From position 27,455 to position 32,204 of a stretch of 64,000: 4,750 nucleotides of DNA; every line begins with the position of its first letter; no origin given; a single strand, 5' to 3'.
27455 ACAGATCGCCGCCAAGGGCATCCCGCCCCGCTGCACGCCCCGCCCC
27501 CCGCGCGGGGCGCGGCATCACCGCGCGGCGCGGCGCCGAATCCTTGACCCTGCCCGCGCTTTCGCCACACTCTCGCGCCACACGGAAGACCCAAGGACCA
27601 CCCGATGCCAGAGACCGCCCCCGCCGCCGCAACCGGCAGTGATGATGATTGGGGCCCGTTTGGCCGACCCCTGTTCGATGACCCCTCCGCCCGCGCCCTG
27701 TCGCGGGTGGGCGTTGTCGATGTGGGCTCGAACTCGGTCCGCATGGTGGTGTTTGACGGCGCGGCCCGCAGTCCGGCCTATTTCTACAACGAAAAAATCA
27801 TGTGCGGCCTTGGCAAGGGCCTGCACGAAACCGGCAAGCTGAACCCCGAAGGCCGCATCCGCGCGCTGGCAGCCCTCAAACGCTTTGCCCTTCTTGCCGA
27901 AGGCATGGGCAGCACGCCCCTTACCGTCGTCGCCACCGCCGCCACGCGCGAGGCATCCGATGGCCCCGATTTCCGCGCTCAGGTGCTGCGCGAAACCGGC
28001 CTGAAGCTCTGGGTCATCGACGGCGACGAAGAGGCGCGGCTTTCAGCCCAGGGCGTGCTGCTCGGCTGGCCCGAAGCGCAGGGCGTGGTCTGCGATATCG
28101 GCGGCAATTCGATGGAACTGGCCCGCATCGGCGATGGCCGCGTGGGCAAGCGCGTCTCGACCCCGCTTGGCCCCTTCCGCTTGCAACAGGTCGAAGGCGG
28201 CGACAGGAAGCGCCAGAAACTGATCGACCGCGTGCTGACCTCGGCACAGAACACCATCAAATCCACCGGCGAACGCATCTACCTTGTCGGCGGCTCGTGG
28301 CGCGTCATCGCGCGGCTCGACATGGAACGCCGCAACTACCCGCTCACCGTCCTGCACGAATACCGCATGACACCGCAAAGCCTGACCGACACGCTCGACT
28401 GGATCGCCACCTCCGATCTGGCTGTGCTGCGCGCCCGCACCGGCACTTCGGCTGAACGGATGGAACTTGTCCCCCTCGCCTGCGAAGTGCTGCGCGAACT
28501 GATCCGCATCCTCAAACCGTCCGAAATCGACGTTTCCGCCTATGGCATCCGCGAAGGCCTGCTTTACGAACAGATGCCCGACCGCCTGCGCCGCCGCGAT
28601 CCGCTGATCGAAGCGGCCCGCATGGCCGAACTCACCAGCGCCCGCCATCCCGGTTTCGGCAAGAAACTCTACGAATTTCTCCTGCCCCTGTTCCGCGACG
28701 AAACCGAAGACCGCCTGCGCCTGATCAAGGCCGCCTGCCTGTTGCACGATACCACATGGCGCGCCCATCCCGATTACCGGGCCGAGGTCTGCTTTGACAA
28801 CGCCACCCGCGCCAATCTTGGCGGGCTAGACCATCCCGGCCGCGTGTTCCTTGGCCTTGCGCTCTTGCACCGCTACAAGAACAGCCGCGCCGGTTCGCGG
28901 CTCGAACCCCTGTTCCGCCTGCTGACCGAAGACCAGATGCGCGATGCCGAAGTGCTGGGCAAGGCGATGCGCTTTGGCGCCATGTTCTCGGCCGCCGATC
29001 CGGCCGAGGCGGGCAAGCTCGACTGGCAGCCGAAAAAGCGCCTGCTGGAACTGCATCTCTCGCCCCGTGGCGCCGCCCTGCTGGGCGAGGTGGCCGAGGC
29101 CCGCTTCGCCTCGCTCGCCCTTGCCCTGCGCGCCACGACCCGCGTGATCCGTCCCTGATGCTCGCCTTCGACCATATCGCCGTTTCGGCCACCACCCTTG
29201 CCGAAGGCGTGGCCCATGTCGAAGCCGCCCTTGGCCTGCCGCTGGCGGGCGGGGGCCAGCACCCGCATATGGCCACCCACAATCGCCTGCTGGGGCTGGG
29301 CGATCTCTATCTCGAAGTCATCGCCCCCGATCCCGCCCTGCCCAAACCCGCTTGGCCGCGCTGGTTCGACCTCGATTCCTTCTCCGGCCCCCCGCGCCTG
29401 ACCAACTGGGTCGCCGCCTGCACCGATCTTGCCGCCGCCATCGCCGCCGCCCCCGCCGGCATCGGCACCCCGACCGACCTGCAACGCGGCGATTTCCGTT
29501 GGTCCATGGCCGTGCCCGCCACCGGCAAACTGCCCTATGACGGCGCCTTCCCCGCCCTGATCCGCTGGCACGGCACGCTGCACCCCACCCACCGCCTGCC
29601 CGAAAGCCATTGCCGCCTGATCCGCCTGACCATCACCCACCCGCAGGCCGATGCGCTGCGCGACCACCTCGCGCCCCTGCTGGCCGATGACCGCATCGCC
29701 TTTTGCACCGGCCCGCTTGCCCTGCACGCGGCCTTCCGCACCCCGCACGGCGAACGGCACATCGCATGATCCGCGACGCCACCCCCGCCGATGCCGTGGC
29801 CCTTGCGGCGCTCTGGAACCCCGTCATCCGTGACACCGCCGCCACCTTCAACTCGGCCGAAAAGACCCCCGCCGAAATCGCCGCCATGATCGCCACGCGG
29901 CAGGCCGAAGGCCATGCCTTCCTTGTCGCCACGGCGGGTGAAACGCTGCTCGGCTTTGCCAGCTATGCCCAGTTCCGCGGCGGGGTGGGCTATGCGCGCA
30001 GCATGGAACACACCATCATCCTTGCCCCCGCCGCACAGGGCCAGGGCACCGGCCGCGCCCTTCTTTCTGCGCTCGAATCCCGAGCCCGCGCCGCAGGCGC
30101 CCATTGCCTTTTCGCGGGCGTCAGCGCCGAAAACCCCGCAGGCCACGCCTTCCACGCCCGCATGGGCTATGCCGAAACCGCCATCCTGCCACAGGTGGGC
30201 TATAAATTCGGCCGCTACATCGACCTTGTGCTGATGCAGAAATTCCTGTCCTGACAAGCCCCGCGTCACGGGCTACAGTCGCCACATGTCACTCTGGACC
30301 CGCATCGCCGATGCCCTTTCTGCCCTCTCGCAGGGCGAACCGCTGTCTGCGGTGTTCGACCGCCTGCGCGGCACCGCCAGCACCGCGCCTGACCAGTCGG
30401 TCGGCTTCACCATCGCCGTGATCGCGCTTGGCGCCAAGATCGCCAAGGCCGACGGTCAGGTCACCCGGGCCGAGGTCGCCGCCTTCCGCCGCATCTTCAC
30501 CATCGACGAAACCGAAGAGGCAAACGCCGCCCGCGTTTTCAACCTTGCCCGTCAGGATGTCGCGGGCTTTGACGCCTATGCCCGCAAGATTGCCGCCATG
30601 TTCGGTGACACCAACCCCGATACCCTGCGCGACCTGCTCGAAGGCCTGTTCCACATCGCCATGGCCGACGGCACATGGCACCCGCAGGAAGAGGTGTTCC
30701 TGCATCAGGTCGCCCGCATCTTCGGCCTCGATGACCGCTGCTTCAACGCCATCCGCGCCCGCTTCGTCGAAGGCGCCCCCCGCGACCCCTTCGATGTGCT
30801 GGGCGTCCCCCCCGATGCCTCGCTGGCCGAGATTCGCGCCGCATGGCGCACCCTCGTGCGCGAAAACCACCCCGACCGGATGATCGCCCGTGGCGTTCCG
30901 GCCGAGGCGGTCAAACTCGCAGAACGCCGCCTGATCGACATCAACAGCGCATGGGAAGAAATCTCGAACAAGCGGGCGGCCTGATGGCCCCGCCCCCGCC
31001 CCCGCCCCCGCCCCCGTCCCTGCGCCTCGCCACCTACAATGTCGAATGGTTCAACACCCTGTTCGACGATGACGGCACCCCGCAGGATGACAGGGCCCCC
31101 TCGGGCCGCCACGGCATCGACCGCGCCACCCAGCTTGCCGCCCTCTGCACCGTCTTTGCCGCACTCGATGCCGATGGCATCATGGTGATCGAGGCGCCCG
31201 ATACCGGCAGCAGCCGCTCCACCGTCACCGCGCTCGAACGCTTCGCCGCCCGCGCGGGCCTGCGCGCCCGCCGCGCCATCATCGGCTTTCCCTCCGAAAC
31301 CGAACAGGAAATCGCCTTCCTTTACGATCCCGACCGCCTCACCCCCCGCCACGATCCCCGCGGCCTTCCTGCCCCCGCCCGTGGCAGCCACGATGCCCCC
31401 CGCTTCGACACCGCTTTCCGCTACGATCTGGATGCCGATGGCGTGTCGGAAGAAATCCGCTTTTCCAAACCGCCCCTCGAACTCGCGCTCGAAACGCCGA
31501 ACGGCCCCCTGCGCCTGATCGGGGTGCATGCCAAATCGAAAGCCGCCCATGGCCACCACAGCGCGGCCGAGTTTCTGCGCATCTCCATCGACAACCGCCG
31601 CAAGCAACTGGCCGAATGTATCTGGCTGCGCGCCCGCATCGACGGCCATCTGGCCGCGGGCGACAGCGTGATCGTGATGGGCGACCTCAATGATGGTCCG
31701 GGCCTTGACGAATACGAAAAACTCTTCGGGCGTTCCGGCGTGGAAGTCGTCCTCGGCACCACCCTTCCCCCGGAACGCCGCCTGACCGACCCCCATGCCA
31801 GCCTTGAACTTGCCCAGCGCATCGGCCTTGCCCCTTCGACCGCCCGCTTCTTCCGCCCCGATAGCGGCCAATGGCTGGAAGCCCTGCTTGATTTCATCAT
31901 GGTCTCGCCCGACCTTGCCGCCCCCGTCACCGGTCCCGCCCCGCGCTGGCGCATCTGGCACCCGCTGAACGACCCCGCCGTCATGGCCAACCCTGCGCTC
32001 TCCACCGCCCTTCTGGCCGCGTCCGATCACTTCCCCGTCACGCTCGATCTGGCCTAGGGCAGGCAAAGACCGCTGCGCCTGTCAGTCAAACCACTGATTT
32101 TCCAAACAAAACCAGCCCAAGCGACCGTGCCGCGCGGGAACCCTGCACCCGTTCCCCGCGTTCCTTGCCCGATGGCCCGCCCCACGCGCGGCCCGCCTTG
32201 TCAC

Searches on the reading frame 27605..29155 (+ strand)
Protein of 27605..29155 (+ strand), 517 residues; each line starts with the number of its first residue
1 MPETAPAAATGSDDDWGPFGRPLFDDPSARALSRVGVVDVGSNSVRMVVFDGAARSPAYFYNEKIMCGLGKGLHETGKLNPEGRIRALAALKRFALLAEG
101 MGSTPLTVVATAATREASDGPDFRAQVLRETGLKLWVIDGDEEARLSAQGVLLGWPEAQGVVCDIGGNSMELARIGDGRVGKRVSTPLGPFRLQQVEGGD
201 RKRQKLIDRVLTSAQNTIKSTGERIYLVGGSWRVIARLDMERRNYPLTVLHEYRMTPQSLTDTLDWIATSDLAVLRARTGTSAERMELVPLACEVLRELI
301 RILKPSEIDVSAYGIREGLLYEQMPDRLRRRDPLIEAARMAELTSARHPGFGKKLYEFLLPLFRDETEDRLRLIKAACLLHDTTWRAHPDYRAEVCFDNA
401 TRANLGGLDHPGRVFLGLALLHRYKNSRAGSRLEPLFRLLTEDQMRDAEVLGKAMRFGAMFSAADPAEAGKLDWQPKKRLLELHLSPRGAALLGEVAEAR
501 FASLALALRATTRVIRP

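Call 24: search_protein_families(library=pfam, proteins=[window:27605-29155:+], max_evalue=0.001)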
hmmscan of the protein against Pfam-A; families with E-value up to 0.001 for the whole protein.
window:27605-29155:+ (517 aa): 2 families
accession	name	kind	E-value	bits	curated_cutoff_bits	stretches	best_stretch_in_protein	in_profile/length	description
PF02541.22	Ppx-GppA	-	1.1e-42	146.9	27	1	52-325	5-283/285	Ppx/GppA phosphatase family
PF21697.3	Ppx_C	-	2.2e-24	87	27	1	344-505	11-177/187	Exopolyphosphatase, C-terminal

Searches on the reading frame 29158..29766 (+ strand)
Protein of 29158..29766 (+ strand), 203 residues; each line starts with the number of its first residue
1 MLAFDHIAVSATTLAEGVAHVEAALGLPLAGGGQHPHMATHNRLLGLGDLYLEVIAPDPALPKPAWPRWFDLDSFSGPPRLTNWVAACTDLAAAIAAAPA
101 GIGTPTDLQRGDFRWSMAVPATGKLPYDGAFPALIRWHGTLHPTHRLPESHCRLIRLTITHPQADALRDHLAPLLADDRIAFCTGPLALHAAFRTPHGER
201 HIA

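Call 76: search_protein_families(library=pfam, proteins=[window:29158-29766:+], max_evalue=0.0001)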
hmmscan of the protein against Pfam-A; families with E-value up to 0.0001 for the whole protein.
window:29158-29766:+ (203 aa): 1 family
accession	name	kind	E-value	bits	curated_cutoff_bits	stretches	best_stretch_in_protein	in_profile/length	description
PF13468.12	Glyoxalase_3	-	3.1e-43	148.3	25.1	1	4-174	1-175/176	Glyoxalase-like domain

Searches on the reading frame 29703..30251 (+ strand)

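Call 77: search_protein_families(library=pfam, proteins=[window:29703-30251:+], max_evalue=0.0001)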
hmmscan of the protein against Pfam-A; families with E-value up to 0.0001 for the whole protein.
window:29703-30251:+ (183 aa): 5 families
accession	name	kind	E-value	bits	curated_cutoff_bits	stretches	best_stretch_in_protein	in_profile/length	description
PF00583.31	Acetyltransf_1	-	2.4e-15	57.3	20.7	1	60-156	19-116/116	Acetyltransferase (GNAT) family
PF13420.13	Acetyltransf_4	-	6.8e-14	52.6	24.3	1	23-176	1-154/155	Acetyltransferase (GNAT) domain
PF13508.13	Acetyltransf_7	-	2.2e-09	38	27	1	70-157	2-83/84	Acetyltransferase (GNAT) domain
PF13302.13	Acetyltransf_3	-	1.1e-08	36.3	25.4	1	22-156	3-137/138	Acetyltransferase (GNAT) domain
PF13673.13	Acetyltransf_10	-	1.3e-06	28.9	23.6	1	48-159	12-110/128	Acetyltransferase (GNAT) domain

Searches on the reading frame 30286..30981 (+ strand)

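Call 77: search_protein_families(library=pfam, proteins=[window:30286-30981:+], max_evalue=0.0001)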
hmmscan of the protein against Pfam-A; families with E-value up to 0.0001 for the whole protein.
window:30286-30981:+ (232 aa): 2 families
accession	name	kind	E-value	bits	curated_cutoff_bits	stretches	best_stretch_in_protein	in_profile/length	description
PF05099.18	TerB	-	5.9e-32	110.9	24.4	1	43-158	2-118/118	Tellurite resistance protein TerB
PF00226.36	DnaJ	-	6e-09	36.3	27.8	1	167-229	1-56/63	DnaJ domain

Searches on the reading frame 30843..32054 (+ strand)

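Call 77: search_protein_families(library=pfam, proteins=[window:30843-32054:+], max_evalue=0.0001)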
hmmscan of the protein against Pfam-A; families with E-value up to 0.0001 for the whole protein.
window:30843-32054:+ (404 aa): 1 family
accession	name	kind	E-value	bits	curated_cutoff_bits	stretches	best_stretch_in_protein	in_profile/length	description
PF03372.29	Exo_endo_phos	-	6.1e-06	26.6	24.5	1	257-365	129-213/225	Endonuclease/Exonuclease/phosphatase family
